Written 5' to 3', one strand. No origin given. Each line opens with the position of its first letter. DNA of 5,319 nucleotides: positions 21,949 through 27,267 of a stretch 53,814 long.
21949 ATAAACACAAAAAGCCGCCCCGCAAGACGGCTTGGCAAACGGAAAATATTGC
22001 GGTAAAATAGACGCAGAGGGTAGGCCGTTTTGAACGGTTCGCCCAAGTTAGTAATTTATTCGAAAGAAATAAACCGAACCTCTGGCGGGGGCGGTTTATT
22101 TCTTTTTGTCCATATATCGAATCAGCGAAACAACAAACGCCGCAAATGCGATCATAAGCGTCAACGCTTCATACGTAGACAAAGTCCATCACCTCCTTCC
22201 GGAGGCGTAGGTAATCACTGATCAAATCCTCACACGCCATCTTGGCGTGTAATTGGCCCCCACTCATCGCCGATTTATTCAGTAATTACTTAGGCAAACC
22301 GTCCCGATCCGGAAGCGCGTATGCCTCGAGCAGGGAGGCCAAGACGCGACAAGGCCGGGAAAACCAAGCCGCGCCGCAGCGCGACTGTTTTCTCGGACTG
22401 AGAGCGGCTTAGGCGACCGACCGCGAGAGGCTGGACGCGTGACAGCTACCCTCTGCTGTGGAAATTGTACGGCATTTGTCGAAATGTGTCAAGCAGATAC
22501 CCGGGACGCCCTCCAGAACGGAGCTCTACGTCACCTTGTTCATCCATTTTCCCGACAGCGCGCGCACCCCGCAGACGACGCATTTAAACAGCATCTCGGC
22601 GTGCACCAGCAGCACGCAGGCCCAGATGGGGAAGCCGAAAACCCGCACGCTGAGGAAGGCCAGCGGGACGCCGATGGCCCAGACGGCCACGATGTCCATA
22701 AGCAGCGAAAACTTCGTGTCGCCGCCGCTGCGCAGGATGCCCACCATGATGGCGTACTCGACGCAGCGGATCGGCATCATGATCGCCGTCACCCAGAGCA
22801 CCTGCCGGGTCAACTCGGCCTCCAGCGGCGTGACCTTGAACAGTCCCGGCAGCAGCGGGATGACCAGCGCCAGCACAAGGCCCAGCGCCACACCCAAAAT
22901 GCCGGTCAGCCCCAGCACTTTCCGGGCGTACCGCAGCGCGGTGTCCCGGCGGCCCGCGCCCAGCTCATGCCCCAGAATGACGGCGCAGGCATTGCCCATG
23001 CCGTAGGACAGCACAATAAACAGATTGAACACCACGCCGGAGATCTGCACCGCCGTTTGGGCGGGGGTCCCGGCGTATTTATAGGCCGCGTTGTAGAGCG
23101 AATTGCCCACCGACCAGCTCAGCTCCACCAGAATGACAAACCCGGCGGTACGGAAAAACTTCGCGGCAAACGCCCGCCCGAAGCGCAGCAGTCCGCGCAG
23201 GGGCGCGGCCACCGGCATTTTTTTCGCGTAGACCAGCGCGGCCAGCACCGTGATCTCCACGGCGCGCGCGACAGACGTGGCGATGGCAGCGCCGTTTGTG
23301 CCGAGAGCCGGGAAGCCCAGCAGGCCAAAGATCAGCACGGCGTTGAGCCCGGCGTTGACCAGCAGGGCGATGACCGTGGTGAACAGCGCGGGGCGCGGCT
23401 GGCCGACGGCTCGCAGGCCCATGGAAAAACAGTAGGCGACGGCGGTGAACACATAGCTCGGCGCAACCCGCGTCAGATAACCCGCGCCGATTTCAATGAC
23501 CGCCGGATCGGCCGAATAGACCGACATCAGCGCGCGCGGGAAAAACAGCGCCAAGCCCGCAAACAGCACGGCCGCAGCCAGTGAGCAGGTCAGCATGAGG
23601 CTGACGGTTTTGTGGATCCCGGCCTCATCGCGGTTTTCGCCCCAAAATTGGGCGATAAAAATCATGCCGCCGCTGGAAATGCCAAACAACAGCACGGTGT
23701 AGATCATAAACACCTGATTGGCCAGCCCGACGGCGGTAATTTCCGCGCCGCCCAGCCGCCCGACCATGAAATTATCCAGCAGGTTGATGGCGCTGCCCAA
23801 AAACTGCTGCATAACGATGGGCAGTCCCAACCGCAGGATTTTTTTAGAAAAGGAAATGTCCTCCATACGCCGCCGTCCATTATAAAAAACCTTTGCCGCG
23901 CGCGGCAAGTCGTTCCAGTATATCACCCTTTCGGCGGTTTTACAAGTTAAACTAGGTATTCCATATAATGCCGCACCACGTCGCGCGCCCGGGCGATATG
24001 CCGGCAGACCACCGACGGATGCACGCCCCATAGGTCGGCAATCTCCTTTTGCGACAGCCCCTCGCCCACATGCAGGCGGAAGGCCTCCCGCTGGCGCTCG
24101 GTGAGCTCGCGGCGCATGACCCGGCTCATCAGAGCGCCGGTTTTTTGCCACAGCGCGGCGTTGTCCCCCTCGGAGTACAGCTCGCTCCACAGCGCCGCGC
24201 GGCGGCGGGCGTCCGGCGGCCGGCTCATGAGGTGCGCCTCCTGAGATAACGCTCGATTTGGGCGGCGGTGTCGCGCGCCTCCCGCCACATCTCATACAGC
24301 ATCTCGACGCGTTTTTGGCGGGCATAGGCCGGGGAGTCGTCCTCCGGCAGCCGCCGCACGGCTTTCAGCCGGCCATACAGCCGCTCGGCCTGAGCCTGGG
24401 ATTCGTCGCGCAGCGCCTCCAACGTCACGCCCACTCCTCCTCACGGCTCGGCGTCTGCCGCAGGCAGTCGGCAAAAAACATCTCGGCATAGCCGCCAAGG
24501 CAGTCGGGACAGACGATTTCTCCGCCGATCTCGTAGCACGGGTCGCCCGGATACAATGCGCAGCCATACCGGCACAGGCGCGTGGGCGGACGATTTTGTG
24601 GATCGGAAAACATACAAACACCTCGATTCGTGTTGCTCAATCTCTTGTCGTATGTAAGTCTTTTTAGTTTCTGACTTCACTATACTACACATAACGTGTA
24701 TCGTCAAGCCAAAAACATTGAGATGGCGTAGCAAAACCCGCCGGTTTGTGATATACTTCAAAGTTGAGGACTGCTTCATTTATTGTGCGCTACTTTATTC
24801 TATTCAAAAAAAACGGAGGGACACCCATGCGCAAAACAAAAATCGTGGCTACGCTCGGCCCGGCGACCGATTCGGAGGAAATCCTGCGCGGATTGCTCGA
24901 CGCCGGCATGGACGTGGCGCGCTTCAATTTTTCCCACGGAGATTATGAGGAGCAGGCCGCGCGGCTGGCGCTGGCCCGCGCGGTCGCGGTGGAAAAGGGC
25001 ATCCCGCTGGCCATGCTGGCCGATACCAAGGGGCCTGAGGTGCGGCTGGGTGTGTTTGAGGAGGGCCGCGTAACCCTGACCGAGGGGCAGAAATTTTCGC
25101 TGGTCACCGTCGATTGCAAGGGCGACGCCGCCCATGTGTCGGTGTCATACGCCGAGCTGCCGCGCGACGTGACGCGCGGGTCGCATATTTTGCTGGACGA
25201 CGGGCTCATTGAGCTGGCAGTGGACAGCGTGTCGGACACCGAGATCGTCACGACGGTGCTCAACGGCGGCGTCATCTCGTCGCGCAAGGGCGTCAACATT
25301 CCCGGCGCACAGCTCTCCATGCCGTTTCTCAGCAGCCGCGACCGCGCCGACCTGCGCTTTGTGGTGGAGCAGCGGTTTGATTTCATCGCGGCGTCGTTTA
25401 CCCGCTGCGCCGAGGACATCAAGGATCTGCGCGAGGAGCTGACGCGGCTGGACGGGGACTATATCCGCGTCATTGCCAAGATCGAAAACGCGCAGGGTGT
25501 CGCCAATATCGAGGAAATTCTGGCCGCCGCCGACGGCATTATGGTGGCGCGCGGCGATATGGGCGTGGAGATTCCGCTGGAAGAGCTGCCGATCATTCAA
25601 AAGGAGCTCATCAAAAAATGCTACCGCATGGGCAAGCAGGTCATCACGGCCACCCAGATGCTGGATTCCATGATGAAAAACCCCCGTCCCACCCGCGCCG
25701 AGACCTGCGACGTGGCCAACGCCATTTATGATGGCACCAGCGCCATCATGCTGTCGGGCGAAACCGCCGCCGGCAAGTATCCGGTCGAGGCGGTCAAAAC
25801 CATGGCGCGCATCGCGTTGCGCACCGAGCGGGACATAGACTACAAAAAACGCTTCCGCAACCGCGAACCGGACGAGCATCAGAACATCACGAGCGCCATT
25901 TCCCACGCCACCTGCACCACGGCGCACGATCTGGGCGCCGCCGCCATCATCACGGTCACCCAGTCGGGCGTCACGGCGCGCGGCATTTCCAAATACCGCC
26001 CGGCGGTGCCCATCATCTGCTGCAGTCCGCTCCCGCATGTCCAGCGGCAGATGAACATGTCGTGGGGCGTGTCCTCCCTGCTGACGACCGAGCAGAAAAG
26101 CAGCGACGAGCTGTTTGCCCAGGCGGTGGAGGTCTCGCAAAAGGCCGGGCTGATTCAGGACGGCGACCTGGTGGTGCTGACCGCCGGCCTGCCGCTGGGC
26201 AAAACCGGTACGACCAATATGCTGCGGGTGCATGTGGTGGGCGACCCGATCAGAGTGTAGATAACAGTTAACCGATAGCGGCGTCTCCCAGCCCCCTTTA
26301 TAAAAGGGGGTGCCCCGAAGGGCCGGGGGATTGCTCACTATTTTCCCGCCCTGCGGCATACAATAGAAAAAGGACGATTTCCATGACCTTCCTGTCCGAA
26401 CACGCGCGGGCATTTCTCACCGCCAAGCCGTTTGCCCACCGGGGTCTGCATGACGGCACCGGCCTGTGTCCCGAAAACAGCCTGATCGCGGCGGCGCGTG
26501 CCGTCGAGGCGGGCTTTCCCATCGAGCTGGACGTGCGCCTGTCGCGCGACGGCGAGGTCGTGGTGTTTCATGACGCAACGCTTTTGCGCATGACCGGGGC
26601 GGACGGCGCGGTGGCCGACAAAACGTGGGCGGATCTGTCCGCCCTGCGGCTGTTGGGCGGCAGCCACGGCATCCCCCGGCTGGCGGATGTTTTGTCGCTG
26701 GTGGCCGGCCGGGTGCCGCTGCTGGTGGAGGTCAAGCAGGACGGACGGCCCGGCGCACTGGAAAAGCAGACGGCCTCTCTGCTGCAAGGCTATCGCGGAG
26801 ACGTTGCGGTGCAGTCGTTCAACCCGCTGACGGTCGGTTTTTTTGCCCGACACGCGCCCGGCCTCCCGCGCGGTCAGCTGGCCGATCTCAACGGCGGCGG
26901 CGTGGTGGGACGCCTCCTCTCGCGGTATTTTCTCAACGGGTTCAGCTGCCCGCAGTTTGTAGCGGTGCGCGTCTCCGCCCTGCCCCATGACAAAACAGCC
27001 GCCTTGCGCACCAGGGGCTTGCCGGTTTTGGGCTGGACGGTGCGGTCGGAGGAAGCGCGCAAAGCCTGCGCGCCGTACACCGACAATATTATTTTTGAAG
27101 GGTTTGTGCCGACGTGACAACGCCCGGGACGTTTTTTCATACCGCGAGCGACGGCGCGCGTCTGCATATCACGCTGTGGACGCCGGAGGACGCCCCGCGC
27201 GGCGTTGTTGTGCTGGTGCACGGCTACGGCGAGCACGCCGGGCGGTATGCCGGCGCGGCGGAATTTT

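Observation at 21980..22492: Unannotated type I toxin-antitoxin-like module: 28-codon holin-like ORF, ~270-nt structured leader, convergent antisense sRNA, twin consensus promoters sharing an identical +1 box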

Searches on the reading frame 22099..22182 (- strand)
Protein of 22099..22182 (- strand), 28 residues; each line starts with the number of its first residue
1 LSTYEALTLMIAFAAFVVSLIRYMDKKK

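Call 7: search_protein_families(library=pfam, proteins=[window:22099-22182:-], max_evalue=10)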
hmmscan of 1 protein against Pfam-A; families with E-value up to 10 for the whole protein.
seq(28 aa): 1 family
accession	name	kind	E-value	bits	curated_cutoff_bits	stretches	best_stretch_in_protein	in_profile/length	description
PF16935.10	Hol_Tox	-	9.7e-13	48.2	23.3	1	1-28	1-34/34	Putative Holin-like Toxin (Hol-Tox)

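Call 8: search_protein_families(library=ncbifam, proteins=[window:22099-22182:-], max_evalue=10)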
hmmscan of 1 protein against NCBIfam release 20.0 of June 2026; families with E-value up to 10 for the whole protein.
seq(28 aa): 2 families
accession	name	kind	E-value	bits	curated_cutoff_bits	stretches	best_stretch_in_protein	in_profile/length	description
NF052249.1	ComI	equivalog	0.0073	16.1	55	1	1-28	1-30/30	competence inhibitor ComI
NF041589.1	PepG1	equivalog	0.024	14.3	70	1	1-21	14-34/47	type I toxin-antitoxin system toxin PepG1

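Call 45: search_dna_similar(query=window:22099-22182:-, collection=plasmids, mode=protein, max_evalue=1, max_rows=25)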
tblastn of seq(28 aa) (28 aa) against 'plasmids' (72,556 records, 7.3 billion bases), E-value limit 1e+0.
Records with a match: 73; places in all: 80; records where one place covers at least 80% of the query: 72.
Best place of each record, by identity: <60% 73.
By first word of the organism name: Enterococcus 33; Listeria 27; Bacillus 5; Limosilactobacillus 2; Lactiplantibacillus 2; Terribacillus 1; Lactobacillus 1; Paenibacillus 1; Metabacillus 1.
By predicted mobility (MOB-suite, as given by PLSDB): mobilizable 37; non-mobilizable 22; conjugative 14.
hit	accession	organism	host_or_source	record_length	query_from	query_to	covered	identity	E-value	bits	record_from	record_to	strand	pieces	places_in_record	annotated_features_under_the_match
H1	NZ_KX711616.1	Bacillus subtilis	flower bed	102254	1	28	100%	57.1%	4e-4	41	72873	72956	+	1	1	putative holin-like toxin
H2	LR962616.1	Enterococcus faecalis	-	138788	1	28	100%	57.1%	4e-2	35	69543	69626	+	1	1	record has no annotation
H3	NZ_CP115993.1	Enterococcus faecalis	faeces,pure culture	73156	1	28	100%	57.1%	5e-2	35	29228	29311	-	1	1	putative holin-like toxin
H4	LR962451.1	Enterococcus faecalis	-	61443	1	28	100%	57.1%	5e-2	35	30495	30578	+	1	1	none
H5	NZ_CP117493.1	Enterococcus faecalis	-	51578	1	28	100%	57.1%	5e-2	35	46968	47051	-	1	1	putative holin-like toxin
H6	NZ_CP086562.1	Enterococcus faecalis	mixed culture,rectal swab samples of pig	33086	1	28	100%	57.1%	5e-2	35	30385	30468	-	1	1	putative holin-like toxin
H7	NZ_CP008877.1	Terribacillus goriensis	Cryptomeria japonica var. sinensis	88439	1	27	96%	55.6%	1e-3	39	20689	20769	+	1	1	putative holin-like toxin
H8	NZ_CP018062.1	Enterococcus mundtii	single cell,soil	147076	1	27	96%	55.6%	2e-1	33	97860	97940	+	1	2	none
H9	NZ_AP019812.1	Enterococcus mundtii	-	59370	1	27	96%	55.6%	2e-1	33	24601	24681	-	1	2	none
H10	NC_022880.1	Enterococcus mundtii QU 25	-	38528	1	27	96%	55.6%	2e-1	33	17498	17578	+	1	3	none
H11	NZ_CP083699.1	Enterococcus mundtii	milk,milk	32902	1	27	96%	55.6%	2e-1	33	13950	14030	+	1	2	none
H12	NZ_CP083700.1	Enterococcus mundtii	milk,milk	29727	1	27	96%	55.6%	2e-1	33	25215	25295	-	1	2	none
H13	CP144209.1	Enterococcus durans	axenic,curd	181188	1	27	96%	55.6%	2e-1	33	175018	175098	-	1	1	none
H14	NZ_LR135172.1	Enterococcus faecium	-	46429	1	27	96%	55.6%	2e-1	33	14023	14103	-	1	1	none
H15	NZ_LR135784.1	Enterococcus faecium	-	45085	1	27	96%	55.6%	2e-1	33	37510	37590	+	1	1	none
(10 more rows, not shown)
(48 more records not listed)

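Call 63: get_annotated_region(hit=H1, flank=400)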
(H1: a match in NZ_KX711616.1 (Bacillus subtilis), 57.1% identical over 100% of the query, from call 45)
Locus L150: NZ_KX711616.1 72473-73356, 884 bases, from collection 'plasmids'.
description: Bacillus subtilis strain 72 plasmid pBS72, complete sequence
organism: Bacillus subtilis (NCBI taxid 1423)
taxonomy: Bacteria; Bacillota; Bacilli; Bacillales; Bacillaceae; Bacillus; Bacillus subtilis
host: -; source: flower bed; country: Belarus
typing (MOB-suite, as given by PLSDB): mobilizable; replicon rep_cluster_918; relaxase MOBP
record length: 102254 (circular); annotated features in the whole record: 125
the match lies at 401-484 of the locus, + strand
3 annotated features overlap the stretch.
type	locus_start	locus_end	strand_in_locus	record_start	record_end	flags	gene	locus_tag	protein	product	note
CDS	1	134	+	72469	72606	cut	-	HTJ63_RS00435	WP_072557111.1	YvrJ family protein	-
CDS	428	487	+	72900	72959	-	-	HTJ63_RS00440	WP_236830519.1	putative holin-like toxin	-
CDS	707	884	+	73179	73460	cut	-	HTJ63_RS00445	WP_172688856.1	hypothetical protein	-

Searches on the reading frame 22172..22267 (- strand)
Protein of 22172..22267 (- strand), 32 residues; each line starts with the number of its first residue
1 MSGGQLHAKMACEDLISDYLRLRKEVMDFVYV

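Call 75: search_protein_families(library=pfam, proteins=[window:22172-22267:-], max_evalue=0.01)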
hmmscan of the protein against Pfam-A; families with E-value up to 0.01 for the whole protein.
seq(32 aa): 0 families

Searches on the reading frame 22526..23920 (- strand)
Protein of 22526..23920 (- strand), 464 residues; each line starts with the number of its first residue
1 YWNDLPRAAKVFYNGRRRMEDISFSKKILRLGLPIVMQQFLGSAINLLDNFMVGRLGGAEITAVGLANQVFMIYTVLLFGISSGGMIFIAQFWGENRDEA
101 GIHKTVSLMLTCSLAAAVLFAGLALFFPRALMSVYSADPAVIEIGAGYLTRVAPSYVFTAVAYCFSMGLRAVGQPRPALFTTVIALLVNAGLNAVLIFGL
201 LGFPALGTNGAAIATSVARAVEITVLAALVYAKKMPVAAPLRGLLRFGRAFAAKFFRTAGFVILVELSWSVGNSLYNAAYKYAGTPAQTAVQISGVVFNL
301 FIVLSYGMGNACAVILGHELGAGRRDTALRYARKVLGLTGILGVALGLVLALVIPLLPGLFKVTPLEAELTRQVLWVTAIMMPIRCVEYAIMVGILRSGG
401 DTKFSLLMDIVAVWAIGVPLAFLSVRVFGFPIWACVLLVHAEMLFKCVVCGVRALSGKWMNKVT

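Call 69: search_protein_families(library=pfam, proteins=[window:22526-23920:-], max_evalue=0.001)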
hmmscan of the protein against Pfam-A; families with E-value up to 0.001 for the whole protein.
window:22526-23920:- (464 aa): 1 family
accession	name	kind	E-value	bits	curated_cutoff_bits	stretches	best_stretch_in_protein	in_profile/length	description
PF01554.23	MatE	-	1.1e-42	145.9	24.9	2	34-194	1-160/161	MatE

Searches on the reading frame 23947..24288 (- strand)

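Call 69: search_protein_families(library=pfam, proteins=[window:23947-24288:-], max_evalue=0.001)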
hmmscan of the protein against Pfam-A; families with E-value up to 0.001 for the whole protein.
window:23947-24288:- (113 aa): 5 families
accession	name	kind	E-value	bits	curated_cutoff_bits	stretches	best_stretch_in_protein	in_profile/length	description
PF08281.18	Sigma70_r4_2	-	1.3e-11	44.4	25.7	1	60-102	9-51/54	Sigma-70, region 4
PF04545.22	Sigma70_r4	-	9e-08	32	24.1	1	61-107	4-50/50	Sigma-70, region 4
PF04297.20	UPF0122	-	1.5e-06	28.8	22.7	1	62-111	18-67/101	Putative helix-turn-helix protein, YlxM / p13 like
PF13384.12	HTH_23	-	2e-05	24.7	24.6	1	64-100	4-40/50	Homeodomain-like domain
PF13936.12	HTH_38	-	7.5e-05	22.8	27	1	59-100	2-43/44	Helix-turn-helix domain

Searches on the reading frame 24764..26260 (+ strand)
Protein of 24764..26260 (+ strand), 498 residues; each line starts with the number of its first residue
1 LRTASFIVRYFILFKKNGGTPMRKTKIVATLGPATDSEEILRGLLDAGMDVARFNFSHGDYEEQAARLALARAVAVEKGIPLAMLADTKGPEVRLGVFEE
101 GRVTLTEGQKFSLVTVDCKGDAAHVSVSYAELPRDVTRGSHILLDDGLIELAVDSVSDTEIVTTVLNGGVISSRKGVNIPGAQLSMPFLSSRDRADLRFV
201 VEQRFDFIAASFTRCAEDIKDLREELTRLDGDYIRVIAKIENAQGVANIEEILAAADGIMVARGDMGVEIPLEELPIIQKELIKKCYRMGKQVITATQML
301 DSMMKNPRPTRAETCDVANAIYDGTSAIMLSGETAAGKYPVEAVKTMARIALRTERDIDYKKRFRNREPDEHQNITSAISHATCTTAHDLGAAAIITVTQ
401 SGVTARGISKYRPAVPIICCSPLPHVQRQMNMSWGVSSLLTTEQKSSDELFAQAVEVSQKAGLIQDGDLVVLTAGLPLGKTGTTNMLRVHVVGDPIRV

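Call 69: search_protein_families(library=pfam, proteins=[window:24764-26260:+], max_evalue=0.001)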
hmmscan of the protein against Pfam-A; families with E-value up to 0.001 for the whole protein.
window:24764-26260:+ (498 aa): 3 families
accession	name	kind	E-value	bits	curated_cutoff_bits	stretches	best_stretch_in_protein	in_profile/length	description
PF00224.27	PK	-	6e-126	420.4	30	1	22-344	1-328/328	Pyruvate kinase, barrel domain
PF02887.21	PK_C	-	3.4e-41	140.4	28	1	378-490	2-114/114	Pyruvate kinase, alpha/beta domain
PF03328.21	HpcH_HpaI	-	9.1e-06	25.5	25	1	195-261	76-146/221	HpcH/HpaI aldolase/citrate lyase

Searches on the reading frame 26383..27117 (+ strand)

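Call 69: search_protein_families(library=pfam, proteins=[window:26383-27117:+], max_evalue=0.001)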
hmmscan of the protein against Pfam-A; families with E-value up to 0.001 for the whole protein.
window:26383-27117:+ (244 aa): 1 family
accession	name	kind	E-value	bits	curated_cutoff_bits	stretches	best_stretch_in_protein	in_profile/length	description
PF03009.23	GDPD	-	6.4e-24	85.8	23.6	1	19-227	1-227/244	Glycerophosphoryl diester phosphodiesterase family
